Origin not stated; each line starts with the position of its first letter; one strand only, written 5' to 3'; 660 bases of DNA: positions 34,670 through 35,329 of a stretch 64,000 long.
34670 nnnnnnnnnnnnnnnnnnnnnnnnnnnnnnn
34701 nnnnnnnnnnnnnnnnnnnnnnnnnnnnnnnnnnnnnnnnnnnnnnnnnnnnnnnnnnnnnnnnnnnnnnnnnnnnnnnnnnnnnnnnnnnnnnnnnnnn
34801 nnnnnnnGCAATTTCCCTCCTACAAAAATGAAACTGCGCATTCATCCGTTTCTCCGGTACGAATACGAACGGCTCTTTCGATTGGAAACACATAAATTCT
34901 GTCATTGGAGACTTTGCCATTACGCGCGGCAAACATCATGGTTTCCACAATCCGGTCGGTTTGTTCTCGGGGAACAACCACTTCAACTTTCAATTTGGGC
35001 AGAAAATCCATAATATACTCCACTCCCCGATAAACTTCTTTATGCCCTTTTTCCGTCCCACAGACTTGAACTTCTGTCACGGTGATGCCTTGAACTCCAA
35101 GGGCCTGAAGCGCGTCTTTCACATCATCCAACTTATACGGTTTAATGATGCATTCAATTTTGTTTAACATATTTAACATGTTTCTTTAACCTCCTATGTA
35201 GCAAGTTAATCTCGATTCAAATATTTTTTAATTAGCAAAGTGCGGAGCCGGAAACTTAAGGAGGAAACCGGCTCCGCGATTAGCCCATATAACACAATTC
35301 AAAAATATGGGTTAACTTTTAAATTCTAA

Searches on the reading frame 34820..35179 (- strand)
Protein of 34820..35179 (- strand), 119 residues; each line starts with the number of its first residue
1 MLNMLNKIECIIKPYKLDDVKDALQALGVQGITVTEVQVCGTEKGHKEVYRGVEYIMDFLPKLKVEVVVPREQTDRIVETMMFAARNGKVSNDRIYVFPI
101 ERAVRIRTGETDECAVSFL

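Call 12: search_protein_families(library=pfam, proteins=[window:34820-35179:-], max_evalue=0.01)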
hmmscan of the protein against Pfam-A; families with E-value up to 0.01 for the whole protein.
window:34820-35179:- (119 aa): 1 family
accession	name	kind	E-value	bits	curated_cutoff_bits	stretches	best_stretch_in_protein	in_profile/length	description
PF00543.27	P-II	-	3.6e-24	85.5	25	1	6-110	2-102/102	Nitrogen regulatory protein P-II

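Call 13: find_homologous_proteins(query=window:34820-35179:-)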
Query window:34820-35179:- (119 aa): 7998 proteins with E <= 0.001 among 8000 candidates; the best 120 are listed.
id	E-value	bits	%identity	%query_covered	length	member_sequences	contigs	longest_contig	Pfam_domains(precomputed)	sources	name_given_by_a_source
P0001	5.3e-67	241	95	97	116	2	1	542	PF00543.28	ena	-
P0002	6.9e-57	208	85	95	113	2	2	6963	PF00543.28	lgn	-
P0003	4.9e-40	154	62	94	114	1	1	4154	PF00543.28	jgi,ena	-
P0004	3.1e-38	148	60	94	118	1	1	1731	PF00543.28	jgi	jgi:nitrogen regulatory protein P-II 1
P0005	3.8e-38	148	60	94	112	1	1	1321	PF00543.28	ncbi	-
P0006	4.3e-38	148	60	94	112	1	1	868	PF00543.28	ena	-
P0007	1.1e-37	147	60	94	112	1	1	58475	PF00543.28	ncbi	ncbi:MAG: P-II family nitrogen regulator [Magnetococcus sp. DMHC-6]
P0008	1.4e-37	146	59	94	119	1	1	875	PF00543.28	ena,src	-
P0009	1.4e-37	146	59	94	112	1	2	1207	PF00543.28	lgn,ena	-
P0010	1.6e-37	146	61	94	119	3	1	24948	PF00543.28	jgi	jgi:nitrogen regulatory protein P-II 1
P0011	1.7e-37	146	59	94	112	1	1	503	PF00543.28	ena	-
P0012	2.6e-37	145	63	94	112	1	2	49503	PF00543.28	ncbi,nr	ncbi:MAG: P-II family nitrogen regulator [Candidatus Dadabacteria bacterium]|nr:MAG: P-II family nit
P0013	3.0e-37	145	59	94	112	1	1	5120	PF00543.28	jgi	-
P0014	3.2e-37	145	-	-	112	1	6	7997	PF00543.28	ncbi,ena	-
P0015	3.6e-37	145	63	94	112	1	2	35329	PF00543.28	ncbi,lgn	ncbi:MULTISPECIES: P-II family nitrogen regulator [Deferrisoma]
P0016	3.6e-37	145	59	94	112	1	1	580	PF00543.28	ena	-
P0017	5.7e-37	144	-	-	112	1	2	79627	PF00543.28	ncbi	-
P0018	6.3e-37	144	60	97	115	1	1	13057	PF00543.28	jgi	jgi:nitrogen regulatory protein P-II 1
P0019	6.6e-37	144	59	94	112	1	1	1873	PF00543.28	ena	-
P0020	7.1e-37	144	55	94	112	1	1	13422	PF00543.28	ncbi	-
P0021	7.7e-37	144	58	95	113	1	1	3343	PF00543.28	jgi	jgi:nitrogen regulatory protein P-II 1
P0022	8.1e-37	144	60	94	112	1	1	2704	PF00543.28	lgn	-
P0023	9.7e-37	143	50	94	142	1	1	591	PF00543.28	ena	-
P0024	9.7e-37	143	56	94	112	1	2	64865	PF00543.28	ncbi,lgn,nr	ncbi:MAG: transcriptional regulator [Deltaproteobacteria bacterium]|nr:MAG: transcriptional regulato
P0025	1.0e-36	143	58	94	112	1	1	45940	PF00543.28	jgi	-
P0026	1.1e-36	143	57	94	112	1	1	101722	PF00543.28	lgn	-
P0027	1.3e-36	143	58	94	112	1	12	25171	PF00543.28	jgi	jgi:nitrogen regulatory protein P-II 1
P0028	1.5e-36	143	56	94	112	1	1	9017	PF00543.28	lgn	-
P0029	1.6e-36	143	58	95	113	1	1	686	PF00543.28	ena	-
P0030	1.8e-36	143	57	94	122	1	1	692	PF00543.28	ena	-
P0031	2.2e-36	142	58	92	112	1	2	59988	PF00543.28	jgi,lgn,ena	-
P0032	2.3e-36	142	61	90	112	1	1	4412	PF00543.28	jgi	jgi:nitrogen regulatory protein P-II 2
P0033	2.3e-36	142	61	94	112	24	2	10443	PF11582.14,PF00543.28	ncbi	-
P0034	2.4e-36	142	58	94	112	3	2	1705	PF00543.28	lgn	-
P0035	2.6e-36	142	56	91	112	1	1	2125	PF00543.28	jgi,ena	-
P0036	2.7e-36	142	-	-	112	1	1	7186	PF00543.28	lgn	-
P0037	2.7e-36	142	54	94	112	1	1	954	PF00543.28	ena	-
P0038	2.9e-36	142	57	94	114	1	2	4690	PF00543.28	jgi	jgi:nitrogen regulatory protein P-II 1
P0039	2.9e-36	142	60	94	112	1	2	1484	PF00543.28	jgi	jgi:nitrogen regulatory protein P-II 1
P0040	2.9e-36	142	58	92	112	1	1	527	PF00543.28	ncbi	-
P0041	3.0e-36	142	59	92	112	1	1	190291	PF00543.28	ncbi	-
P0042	3.2e-36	142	60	92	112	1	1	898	PF00543.28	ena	-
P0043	3.6e-36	142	59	94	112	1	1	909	PF00543.28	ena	-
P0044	3.7e-36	142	-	-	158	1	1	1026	PF00543.28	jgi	jgi:nitrogen regulatory protein P-II 1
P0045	4.2e-36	141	57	94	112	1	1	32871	PF00543.28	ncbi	-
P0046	4.4e-36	141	-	-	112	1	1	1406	PF00543.28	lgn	-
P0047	4.8e-36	141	58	94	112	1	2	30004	PF00543.28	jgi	jgi:nitrogen regulatory protein P-II 1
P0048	5.4e-36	141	60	94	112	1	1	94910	PF00543.28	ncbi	ncbi:MAG: P-II family nitrogen regulator [Magnetococcus sp. YQC-9]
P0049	5.4e-36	141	57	94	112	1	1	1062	PF00543.28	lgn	-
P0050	5.7e-36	141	56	94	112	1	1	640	PF00543.28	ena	-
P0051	5.8e-36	141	56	94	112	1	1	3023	PF00543.28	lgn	-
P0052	5.9e-36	141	62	90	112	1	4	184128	PF00543.28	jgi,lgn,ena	-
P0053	5.9e-36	141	55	95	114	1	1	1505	PF00543.28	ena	-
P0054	6.0e-36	141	57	92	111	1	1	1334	PF00543.28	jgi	jgi:nitrogen regulatory protein PII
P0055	6.2e-36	141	58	94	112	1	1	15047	PF00543.28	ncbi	-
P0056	6.4e-36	141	-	-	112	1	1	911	PF00543.28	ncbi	-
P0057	6.4e-36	141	-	-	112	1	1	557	PF00543.28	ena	-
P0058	6.6e-36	141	61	94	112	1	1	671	PF00543.28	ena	-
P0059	7.0e-36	141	60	92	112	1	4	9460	PF00543.28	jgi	jgi:nitrogen regulatory protein P-II 1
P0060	7.2e-36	141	58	90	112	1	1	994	PF00543.28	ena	-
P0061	7.4e-36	141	57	94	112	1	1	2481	PF00543.28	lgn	-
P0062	7.4e-36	141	59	94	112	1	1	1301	PF00543.28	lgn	-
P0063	8.1e-36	140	57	94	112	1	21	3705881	PF00543.28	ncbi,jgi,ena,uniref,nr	ncbi:nitrogen regulatory protein P-II 1 [Sphingobium sp. B2D3A]|jgi:Nitrogen regulatory protein PII|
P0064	8.2e-36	140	58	94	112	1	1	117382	PF00543.28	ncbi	-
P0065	8.6e-36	140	55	94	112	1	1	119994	PF00543.28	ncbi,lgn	ncbi:P-II family nitrogen regulator [Desulfatiferula olefinivorans]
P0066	9.2e-36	140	54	94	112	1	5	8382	PF00543.28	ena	-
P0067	9.4e-36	140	59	94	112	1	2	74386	PF00543.28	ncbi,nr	ncbi:MAG: P-II family nitrogen regulator [Magnetococcales bacterium]|nr:P-II family nitrogen regulat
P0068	1.0e-35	140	58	94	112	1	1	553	PF00543.28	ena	-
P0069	1.1e-35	140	56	94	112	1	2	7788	PF00543.28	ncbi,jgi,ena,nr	ncbi:MAG: P-II family nitrogen regulator [Deltaproteobacteria bacterium]|nr:P-II family nitrogen reg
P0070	1.1e-35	140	58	94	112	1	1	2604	PF00543.28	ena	-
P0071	1.1e-35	140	56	95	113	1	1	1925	PF00543.28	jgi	jgi:nitrogen regulatory protein P-II 1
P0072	1.1e-35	140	57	94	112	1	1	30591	PF00543.28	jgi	jgi:nitrogen regulatory protein PII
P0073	1.1e-35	140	60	90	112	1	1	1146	PF00543.28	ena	-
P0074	1.1e-35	140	57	94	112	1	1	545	PF00543.28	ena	-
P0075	1.2e-35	140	60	94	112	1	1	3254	PF00543.28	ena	-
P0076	1.3e-35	140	58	96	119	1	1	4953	PF00543.28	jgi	jgi:nitrogen regulatory protein P-II 1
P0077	1.3e-35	140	55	94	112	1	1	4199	PF00543.28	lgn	-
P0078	1.3e-35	140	56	94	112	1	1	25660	PF00543.28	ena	-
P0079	1.4e-35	140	59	92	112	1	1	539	PF00543.28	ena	-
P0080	1.4e-35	140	59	94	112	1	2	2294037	PF00543.28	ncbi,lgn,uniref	ncbi:Nitrogen regulatory protein P-II [Candidatus Magnetaquicoccaceae bacterium FCR-1]|uniref:Nitrog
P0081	1.4e-35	140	55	96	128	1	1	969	PF00543.28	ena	-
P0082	1.4e-35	140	59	94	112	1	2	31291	PF00543.28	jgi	jgi:nitrogen regulatory protein P-II 1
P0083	1.4e-35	140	-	-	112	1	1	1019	PF00543.28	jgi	-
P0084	1.4e-35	140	58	94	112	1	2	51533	PF00543.28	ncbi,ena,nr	ncbi:MAG TPA: P-II family nitrogen regulator [Novosphingobium sp.]|nr:P-II family nitrogen regulator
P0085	1.4e-35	140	59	94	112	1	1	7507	PF00543.28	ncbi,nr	ncbi:MAG: P-II family nitrogen regulator [Magnetococcales bacterium]|nr:P-II family nitrogen regulat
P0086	1.4e-35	140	54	94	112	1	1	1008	PF00543.28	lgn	-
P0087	1.5e-35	140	58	94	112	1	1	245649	PF00543.28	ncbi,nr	ncbi:MAG: P-II family nitrogen regulator [Magnetococcales bacterium]|nr:P-II family nitrogen regulat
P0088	1.5e-35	140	57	92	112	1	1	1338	PF00543.28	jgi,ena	-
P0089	1.5e-35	140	55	94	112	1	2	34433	PF00543.28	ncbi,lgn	ncbi:MAG: P-II family nitrogen regulator [Gammaproteobacteria bacterium]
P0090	1.5e-35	140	58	94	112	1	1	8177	PF00543.28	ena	-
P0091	1.5e-35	140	55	94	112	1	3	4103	PF00543.28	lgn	-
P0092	1.6e-35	140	55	94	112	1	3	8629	PF00543.28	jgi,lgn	jgi:nitrogen regulatory protein P-II 1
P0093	1.6e-35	140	59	91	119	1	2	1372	PF00543.28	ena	-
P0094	1.7e-35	139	58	94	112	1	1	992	PF00543.28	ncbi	-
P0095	1.7e-35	139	60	90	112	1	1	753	PF00543.28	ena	-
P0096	1.7e-35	139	57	94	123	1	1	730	PF00543.28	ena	-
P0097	1.7e-35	139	59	94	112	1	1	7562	PF00543.28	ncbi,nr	ncbi:MAG: P-II family nitrogen regulator [Magnetococcales bacterium]|nr:P-II family nitrogen regulat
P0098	1.8e-35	139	56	94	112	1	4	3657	PF00543.28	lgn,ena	-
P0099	1.8e-35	139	-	-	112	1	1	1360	PF00543.28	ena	-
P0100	1.9e-35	139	57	94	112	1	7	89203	PF00543.28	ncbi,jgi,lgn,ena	jgi:nitrogen regulatory protein P-II 1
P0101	1.9e-35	139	61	94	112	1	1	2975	PF00543.28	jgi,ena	-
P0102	2.0e-35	139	54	94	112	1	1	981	PF00543.28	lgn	-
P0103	2.0e-35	139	-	-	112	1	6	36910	PF00543.28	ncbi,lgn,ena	-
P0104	2.1e-35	139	57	94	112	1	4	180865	PF00543.28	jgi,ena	-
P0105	2.3e-35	139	56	94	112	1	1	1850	PF00543.28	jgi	jgi:nitrogen regulatory protein P-II 1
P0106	2.3e-35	139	57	94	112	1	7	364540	PF00543.28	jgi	jgi:nitrogen regulatory protein P-II 1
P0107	2.3e-35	139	54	94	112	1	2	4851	PF00543.28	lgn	-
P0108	2.3e-35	139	55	94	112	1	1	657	PF00543.28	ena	-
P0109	2.4e-35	139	57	94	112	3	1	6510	PF00543.28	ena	-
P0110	2.5e-35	139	57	97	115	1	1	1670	PF00543.28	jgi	jgi:nitrogen regulatory protein P-II 1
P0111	2.5e-35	139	57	96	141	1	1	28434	PF00543.28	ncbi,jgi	ncbi:MAG: hypothetical protein RL339_2368 [Pseudomonadota bacterium]|jgi:nitrogen regulatory protein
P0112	2.6e-35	139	59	90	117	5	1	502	PF00543.28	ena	-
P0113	2.6e-35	139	55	94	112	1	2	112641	PF00543.28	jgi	-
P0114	2.7e-35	139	58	94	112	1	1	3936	PF00543.28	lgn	-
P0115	2.7e-35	139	58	94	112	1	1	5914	PF00543.28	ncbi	ncbi:MAG: P-II family nitrogen regulator [Magnetococcus sp. YQC-5]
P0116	2.8e-35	139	58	94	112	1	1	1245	PF00543.28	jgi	-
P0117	2.9e-35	139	58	90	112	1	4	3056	PF00543.28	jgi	jgi:nitrogen regulatory protein P-II 2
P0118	2.9e-35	139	61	90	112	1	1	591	PF00543.28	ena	-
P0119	3.0e-35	139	58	90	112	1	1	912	PF00543.28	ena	-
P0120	3.1e-35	139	-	-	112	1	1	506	PF00543.28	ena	-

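Call 14: find_encoding_contigs(protein=P0002, flank=5000)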
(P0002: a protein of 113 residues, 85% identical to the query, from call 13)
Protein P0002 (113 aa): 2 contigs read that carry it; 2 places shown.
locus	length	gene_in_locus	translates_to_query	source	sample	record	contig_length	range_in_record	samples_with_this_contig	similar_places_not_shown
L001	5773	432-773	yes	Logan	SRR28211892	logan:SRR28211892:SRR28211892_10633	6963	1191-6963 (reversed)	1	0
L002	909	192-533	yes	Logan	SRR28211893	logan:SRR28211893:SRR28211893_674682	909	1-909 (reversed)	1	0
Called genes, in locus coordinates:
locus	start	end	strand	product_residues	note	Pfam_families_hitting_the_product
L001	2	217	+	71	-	?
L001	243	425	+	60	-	-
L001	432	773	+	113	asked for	PF00543:P-II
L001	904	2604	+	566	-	PF03814:KdpA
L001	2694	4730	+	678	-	PF00122:E1-E2_ATPase, PF00702:Hydrolase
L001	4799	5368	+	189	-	PF02669:KdpC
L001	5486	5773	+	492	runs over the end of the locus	?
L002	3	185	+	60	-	?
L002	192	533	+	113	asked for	PF00543:P-II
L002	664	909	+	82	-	?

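Call 15: find_encoding_contigs(protein=P0001, flank=2000)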
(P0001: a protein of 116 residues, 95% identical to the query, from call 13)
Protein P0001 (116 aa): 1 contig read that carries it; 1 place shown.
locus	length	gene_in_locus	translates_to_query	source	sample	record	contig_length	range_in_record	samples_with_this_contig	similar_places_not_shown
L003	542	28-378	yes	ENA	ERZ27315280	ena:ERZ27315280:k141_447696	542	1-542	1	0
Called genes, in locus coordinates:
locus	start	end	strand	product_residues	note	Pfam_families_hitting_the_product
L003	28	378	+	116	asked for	PF00543:P-II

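Call 16: find_encoding_contigs(protein=P0003, flank=4000)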
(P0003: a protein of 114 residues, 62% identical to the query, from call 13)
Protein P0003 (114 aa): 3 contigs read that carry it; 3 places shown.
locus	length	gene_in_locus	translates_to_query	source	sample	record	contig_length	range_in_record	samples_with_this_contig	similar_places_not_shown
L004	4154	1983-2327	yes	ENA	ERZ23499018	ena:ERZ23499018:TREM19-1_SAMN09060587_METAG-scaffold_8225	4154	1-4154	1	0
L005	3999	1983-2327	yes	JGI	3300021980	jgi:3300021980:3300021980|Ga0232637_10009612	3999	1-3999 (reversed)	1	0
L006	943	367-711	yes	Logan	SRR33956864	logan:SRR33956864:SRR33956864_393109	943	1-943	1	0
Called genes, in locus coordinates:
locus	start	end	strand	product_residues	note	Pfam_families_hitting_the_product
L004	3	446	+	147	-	?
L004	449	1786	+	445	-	PF06808:DctM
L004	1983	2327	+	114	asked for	PF00543:P-II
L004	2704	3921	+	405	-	PF00120:Gln-synt_C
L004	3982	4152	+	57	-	?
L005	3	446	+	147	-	?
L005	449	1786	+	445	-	PF06808:DctM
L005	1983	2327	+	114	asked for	PF00543:P-II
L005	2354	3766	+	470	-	PF03951:Gln-synt_N, PF00120:Gln-synt_C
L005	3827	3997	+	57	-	?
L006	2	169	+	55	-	?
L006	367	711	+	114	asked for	PF00543:P-II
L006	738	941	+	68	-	?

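Call 78: list_cluster_members(proteins=[P0001, P0002, P0122])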
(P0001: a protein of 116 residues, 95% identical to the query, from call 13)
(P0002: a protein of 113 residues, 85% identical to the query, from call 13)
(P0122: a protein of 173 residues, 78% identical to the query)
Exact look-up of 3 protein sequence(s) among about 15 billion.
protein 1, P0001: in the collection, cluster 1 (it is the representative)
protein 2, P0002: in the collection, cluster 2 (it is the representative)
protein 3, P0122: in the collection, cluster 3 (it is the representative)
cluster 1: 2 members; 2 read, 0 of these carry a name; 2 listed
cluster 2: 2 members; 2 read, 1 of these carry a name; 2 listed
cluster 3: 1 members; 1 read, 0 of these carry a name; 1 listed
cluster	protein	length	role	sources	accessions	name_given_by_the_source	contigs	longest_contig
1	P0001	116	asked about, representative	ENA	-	-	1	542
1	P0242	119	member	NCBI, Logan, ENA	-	-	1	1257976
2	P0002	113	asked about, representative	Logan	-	-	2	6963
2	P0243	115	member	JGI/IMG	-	nitrogen regulatory protein P-II 1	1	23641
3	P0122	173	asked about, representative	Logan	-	-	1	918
